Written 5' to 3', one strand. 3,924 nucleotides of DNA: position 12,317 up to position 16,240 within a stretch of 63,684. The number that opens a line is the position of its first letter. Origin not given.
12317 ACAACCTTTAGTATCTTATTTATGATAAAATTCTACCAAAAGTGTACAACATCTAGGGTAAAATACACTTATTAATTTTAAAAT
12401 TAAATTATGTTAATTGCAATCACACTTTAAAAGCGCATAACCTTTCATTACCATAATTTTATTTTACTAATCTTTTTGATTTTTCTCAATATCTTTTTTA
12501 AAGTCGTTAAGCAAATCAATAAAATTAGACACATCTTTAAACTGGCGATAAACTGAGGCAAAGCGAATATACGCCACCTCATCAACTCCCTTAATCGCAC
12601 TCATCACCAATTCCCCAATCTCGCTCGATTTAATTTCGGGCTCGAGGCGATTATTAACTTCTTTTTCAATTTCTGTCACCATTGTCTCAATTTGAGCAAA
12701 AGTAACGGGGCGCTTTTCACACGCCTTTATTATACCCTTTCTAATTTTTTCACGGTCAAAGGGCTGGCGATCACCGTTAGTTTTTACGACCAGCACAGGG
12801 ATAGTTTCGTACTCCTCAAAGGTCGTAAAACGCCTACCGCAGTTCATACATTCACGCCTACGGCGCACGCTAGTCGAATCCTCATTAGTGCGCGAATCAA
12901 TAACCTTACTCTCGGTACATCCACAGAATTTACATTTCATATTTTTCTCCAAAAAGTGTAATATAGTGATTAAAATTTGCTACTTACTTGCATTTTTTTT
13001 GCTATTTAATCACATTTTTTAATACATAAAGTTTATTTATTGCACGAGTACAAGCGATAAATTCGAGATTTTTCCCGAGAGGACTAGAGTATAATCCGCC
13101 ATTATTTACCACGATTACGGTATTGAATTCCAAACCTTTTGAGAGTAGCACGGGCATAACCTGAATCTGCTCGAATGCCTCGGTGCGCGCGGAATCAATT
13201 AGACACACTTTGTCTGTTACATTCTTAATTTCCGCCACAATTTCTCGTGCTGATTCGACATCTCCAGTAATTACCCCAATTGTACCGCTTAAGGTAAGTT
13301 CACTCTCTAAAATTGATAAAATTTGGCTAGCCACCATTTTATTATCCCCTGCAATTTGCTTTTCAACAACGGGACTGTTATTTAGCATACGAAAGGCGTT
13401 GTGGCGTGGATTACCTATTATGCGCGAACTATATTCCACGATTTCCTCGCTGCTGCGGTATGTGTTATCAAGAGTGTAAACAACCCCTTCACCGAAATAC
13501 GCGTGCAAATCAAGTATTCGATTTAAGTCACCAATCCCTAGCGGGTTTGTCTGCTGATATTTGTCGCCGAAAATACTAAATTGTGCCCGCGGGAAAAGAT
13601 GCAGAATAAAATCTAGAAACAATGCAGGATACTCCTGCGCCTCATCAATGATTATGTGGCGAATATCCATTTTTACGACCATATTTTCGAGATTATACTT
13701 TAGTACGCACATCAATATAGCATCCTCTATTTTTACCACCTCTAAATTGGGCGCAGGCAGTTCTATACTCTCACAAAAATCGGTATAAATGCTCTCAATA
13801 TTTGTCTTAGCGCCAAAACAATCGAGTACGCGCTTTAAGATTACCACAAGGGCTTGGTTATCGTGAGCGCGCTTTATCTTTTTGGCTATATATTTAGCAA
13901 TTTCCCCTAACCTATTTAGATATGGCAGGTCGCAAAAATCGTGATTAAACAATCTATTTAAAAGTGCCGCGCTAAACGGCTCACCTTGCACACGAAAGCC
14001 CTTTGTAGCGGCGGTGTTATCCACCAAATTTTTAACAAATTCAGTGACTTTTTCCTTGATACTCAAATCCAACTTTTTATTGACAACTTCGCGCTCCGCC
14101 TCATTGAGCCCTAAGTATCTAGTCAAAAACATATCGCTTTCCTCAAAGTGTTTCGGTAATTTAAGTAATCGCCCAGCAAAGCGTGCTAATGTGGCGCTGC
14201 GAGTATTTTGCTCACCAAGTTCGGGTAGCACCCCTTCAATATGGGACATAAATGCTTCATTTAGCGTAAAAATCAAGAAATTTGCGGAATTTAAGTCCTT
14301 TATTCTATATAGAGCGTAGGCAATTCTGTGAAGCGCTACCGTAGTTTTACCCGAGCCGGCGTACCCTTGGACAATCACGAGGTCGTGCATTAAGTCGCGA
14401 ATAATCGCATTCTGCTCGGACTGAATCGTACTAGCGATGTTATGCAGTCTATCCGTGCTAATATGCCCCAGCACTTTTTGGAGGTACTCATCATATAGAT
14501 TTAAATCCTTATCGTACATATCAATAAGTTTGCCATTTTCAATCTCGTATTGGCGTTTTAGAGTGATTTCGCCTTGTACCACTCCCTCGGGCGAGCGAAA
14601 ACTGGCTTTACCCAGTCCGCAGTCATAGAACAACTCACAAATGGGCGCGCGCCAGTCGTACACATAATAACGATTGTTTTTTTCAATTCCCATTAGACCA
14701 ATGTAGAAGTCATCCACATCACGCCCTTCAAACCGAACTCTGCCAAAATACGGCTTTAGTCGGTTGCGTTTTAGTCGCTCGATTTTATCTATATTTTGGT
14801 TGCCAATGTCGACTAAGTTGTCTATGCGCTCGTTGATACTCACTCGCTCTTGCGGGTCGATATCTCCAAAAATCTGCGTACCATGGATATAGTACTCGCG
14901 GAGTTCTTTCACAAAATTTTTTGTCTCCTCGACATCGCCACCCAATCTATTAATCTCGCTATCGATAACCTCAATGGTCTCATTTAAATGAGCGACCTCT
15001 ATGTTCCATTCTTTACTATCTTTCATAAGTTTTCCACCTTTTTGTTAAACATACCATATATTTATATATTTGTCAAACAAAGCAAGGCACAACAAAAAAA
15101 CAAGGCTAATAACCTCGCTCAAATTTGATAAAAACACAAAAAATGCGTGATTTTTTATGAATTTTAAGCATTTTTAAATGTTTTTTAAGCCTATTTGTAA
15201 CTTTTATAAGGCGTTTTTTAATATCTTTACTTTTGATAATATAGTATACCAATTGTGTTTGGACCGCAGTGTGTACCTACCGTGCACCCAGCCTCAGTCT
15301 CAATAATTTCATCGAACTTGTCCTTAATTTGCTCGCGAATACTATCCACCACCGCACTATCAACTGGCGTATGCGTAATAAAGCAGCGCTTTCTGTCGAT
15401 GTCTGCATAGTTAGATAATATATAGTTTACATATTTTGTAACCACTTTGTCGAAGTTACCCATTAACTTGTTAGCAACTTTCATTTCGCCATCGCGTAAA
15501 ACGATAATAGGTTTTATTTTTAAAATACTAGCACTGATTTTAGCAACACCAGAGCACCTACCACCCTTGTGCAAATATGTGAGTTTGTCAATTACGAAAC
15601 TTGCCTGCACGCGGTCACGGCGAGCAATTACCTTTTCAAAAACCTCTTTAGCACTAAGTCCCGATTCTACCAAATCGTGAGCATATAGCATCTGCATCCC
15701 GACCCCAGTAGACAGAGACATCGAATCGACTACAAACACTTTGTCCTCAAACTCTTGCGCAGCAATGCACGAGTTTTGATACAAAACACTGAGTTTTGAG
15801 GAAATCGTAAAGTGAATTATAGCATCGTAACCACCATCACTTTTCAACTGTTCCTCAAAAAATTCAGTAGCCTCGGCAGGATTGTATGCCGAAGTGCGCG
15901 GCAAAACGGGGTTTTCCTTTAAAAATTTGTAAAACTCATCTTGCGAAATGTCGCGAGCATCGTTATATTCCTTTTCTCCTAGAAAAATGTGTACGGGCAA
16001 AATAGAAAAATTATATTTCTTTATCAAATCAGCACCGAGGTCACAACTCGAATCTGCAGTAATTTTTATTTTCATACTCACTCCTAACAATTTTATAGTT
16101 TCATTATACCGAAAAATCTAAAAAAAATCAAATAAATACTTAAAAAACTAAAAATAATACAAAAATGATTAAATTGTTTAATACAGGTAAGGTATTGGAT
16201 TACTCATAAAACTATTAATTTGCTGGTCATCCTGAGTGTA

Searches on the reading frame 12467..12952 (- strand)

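Call 30: search_protein_families(library=pfam, proteins=[window:12467-12952:-], max_evalue=0.00001)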
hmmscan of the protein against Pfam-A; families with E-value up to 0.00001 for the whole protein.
window:12467-12952:- (161 aa): 2 families
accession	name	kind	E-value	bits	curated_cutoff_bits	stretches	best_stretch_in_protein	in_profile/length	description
PF03477.21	ATP-cone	-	2.6e-23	82.8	25.8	1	54-140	2-87/88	ATP cone domain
PF22811.2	Zn_ribbon_NrdR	-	5.3e-18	65.1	27.2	1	5-46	1-42/42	Transcriptional repressor NrdR-like, N-terminal domain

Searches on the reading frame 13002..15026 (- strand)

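Call 30: search_protein_families(library=pfam, proteins=[window:13002-15026:-], max_evalue=0.00001)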
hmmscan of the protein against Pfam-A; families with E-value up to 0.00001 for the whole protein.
window:13002-15026:- (674 aa): 3 families
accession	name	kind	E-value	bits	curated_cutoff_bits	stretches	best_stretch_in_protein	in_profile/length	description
PF00580.27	UvrD-helicase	-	5.9e-09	36.4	23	1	203-491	3-250/271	UvrD/REP helicase N-terminal domain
PF13245.12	AAA_19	-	2.1e-07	31.6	25.1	1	205-492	2-129/134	AAA domain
PF01443.25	Viral_helicase1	-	1.3e-06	28.9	21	0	455-493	60-98/228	Viral superfamily 1 RNA helicase core domain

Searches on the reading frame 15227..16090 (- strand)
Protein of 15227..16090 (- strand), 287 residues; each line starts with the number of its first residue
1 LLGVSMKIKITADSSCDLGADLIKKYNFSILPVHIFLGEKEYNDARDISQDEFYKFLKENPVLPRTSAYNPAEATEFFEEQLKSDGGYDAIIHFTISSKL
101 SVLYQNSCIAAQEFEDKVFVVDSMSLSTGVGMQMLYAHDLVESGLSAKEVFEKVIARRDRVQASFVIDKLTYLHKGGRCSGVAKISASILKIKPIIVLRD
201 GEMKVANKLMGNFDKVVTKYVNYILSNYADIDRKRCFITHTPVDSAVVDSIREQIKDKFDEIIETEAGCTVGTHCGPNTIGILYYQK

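Call 13: search_protein_families(library=pfam, proteins=[window:15227-16090:-])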
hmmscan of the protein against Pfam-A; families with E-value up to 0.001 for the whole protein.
window:15227-16090:- (287 aa): 1 family
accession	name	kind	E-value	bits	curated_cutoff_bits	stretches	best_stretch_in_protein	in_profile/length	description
PF02645.21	DegV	-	5.2e-70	236.4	27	1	7-286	1-279/280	Uncharacterised protein, DegV family COG1307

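Call 98: find_encoding_contigs(protein=window:15227-16075:-, flank=2500, max_places=6)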
Protein window:15227-16075:- (282 aa): no gene with exactly this product is on record in the collection.
